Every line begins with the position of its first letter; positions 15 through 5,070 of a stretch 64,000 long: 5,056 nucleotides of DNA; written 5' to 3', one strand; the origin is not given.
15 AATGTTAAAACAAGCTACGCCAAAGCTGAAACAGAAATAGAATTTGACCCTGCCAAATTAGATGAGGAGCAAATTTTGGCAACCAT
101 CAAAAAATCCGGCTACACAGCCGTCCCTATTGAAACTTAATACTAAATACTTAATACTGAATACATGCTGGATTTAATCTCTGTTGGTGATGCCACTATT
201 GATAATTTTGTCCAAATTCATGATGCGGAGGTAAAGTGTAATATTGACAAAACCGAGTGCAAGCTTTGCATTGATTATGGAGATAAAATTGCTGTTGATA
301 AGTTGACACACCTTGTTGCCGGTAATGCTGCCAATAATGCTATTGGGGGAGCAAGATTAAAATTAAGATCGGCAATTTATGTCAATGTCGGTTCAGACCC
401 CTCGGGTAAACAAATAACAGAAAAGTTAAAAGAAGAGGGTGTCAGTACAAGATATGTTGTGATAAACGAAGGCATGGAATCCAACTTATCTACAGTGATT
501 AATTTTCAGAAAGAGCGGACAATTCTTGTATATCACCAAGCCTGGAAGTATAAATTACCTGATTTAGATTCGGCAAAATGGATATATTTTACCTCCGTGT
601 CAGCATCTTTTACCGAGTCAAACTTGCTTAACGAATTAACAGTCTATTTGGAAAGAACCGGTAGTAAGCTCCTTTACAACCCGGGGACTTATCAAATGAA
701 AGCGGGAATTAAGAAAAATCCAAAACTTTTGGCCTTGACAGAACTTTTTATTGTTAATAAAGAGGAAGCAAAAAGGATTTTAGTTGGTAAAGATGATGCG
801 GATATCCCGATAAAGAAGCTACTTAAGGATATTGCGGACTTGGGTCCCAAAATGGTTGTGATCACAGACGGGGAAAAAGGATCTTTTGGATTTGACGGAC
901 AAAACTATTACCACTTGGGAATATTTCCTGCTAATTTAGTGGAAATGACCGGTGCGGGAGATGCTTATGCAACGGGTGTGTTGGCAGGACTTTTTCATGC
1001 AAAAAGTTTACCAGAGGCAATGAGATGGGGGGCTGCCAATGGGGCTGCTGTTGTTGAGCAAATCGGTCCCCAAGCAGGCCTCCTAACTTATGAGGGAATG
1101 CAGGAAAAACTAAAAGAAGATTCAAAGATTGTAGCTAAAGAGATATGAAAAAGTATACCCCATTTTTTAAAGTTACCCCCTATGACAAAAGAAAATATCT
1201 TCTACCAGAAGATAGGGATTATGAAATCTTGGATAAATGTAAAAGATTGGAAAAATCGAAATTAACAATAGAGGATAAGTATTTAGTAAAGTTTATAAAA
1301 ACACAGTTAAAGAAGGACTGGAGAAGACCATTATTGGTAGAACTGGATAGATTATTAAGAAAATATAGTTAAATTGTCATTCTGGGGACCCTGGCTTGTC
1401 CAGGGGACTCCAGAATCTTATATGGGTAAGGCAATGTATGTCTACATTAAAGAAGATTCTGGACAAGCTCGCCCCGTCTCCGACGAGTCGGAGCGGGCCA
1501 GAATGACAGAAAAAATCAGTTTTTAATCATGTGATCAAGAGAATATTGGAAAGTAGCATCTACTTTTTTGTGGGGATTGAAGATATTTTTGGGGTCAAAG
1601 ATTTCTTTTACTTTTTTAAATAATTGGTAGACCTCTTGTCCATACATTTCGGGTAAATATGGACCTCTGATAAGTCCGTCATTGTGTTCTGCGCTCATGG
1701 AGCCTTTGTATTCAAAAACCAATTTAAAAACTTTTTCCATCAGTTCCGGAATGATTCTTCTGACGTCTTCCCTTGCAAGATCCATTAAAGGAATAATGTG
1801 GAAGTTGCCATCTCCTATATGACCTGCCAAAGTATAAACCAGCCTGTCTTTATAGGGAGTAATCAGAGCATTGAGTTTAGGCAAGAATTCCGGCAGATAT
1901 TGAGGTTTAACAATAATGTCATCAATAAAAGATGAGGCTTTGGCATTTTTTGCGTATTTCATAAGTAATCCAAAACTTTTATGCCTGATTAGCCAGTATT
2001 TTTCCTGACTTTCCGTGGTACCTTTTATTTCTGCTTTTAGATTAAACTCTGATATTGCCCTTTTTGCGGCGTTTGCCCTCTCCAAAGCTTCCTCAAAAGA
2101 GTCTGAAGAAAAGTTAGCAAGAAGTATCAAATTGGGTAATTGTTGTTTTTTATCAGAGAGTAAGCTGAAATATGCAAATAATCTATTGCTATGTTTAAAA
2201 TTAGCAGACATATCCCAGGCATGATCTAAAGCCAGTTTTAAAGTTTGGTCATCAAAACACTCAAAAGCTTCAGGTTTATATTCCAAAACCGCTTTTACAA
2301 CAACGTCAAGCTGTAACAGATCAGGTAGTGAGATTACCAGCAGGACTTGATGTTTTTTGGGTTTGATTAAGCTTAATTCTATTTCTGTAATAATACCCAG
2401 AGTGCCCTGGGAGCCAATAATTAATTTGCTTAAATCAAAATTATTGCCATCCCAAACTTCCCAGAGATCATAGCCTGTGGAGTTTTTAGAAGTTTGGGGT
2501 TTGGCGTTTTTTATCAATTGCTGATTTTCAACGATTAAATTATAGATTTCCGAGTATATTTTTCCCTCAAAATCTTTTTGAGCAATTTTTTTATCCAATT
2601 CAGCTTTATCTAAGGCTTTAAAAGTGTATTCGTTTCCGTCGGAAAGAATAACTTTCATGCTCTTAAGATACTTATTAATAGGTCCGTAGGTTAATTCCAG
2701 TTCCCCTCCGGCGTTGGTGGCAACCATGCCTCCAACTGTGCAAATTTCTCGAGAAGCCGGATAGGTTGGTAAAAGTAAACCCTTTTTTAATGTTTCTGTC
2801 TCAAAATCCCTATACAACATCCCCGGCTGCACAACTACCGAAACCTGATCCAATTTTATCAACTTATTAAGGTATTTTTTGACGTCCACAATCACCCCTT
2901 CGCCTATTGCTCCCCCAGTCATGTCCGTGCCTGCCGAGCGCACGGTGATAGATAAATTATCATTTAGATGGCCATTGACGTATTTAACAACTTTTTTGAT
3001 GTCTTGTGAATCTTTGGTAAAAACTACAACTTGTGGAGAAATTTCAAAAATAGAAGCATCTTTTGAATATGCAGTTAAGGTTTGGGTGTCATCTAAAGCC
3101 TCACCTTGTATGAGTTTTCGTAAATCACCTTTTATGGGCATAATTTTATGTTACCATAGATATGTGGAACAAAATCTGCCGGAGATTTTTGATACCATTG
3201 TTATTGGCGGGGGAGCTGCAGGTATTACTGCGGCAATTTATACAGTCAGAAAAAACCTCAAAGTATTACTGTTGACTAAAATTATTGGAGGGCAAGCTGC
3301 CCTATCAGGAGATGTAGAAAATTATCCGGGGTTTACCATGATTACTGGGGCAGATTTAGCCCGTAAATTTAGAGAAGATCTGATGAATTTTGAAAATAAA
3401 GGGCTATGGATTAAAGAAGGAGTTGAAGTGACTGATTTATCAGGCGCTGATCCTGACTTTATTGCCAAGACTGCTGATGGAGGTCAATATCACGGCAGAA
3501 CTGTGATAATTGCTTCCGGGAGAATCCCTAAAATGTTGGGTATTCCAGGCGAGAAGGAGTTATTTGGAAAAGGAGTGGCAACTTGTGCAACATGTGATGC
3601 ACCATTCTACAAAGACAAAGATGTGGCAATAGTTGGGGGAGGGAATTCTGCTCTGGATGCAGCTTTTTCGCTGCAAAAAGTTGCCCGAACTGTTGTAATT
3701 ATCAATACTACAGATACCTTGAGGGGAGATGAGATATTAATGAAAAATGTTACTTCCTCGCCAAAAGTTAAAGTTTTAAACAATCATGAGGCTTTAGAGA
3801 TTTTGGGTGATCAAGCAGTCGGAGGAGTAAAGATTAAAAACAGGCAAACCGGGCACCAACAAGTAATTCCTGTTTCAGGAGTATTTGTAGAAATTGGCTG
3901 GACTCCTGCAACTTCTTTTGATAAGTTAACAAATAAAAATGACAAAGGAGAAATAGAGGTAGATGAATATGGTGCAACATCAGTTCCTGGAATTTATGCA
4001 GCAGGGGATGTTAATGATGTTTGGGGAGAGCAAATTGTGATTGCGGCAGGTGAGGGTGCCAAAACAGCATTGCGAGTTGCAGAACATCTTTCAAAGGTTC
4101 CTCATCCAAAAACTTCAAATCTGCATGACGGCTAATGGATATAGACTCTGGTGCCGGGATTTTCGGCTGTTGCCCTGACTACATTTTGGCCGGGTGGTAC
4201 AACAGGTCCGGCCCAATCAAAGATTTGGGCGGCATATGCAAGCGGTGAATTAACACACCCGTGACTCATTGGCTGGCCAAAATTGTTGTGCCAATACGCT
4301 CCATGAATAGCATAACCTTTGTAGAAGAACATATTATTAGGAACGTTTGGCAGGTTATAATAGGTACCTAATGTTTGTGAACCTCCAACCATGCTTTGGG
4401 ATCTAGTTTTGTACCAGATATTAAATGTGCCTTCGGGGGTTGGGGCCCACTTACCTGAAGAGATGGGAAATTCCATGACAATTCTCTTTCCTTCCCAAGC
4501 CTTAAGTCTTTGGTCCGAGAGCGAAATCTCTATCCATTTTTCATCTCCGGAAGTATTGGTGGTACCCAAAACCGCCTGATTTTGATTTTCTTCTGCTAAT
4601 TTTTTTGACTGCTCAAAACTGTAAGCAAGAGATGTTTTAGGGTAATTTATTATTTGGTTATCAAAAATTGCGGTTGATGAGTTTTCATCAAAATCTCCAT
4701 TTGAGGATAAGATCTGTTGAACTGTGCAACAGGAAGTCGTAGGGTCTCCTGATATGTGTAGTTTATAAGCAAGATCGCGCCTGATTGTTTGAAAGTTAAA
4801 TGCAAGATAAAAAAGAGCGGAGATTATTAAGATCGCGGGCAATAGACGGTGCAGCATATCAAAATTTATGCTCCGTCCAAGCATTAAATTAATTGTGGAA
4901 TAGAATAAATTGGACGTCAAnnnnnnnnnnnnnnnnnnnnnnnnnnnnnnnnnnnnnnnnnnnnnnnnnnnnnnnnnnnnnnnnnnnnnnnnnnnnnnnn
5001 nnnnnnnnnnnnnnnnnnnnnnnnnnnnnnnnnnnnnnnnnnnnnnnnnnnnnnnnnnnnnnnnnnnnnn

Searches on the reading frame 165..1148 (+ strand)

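Call 64: search_protein_families(library=pfam, proteins=[window:165-1148:+], max_evalue=0.00001)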
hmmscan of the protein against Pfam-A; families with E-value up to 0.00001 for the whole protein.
window:165-1148:+ (327 aa): 1 family
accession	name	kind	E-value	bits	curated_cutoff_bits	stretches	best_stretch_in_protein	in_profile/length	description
PF00294.29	PfkB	-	4.9e-38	131.6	25.8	1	30-305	15-298/302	pfkB family carbohydrate kinase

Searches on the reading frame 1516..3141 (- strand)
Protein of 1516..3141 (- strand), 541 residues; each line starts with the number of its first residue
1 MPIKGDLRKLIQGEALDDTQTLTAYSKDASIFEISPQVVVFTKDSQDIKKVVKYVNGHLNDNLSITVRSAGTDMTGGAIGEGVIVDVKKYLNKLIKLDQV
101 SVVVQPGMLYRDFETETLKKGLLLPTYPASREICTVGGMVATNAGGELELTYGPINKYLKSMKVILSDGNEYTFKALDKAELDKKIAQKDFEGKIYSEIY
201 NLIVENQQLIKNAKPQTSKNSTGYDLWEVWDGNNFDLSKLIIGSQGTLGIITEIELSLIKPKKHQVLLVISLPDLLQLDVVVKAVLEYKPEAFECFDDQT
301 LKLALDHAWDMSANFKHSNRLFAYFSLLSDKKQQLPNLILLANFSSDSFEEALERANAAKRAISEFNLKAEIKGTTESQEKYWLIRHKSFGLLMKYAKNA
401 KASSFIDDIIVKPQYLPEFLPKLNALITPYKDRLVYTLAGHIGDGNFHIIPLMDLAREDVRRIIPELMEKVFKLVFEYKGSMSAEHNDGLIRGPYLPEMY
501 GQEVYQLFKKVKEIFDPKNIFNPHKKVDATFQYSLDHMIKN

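Call 64: search_protein_families(library=pfam, proteins=[window:1516-3141:-], max_evalue=0.00001)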
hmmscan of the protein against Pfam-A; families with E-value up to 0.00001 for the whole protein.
window:1516-3141:- (541 aa): 2 families
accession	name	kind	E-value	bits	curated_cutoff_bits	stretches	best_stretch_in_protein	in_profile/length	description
PF02913.24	FAD-oxidase_C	-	2.1e-42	146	21.2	1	263-525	3-247/248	FAD linked oxidases, C-terminal domain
PF01565.28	FAD_binding_4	-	2.4e-29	102.3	26.4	1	36-171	1-135/139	FAD binding domain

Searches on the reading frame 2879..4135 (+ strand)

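Call 64: search_protein_families(library=pfam, proteins=[window:2879-4135:+], max_evalue=0.00001)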
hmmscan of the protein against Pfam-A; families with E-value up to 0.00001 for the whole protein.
window:2879-4135:+ (418 aa): 9 families
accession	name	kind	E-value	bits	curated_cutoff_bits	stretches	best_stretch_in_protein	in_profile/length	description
PF07992.20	Pyr_redox_2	-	5.2e-43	148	26.1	1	104-393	1-291/291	Pyridine nucleotide-disulphide oxidoreductase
PF13738.12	Pyr_redox_3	-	4.6e-23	82.4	30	1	172-376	92-305/305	Pyridine nucleotide-disulphide oxidoreductase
PF00890.30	FAD_binding_2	-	4.1e-09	36.6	20.4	0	105-144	1-42/414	FAD binding domain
PF12831.13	FAD_oxidored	-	7.7e-09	35.8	27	1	105-170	1-70/416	FAD dependent oxidoreductase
PF03486.20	HI0933_like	-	2.1e-08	34.4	50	0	105-134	2-31/244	HI0933-like protein Rossmann domain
PF00070.33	Pyr_redox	-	2.3e-08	34.9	22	1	249-320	2-80/82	Pyridine nucleotide-disulphide oxidoreductase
PF01946.23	Thi4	-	6.1e-08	32.6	26.2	0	104-144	18-61/235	Thi4 family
PF01134.28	GIDA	-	3.7e-07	30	22.1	0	105-137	1-33/391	Glucose inhibited division protein A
PF13450.12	NAD_binding_8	-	6.8e-07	29.9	21.9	0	108-158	1-49/68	NAD(P)-binding Rossmann-like domain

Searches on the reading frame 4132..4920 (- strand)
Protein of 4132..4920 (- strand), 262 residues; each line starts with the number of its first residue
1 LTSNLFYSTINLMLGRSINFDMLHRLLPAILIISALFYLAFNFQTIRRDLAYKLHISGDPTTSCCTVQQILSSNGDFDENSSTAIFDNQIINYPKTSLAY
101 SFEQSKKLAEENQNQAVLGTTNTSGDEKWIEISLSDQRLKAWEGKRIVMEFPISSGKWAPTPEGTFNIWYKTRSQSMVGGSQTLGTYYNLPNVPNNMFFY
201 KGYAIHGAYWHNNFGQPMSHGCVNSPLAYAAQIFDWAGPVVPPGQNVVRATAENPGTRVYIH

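Call 64: search_protein_families(library=pfam, proteins=[window:4132-4920:-], max_evalue=0.00001)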
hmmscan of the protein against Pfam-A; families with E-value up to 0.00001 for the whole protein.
window:4132-4920:- (262 aa): 1 family
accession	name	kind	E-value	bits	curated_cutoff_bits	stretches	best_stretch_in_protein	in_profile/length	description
PF03734.19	YkuD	-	5.1e-21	76.2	23.4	1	128-261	2-146/146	L,D-transpeptidase catalytic domain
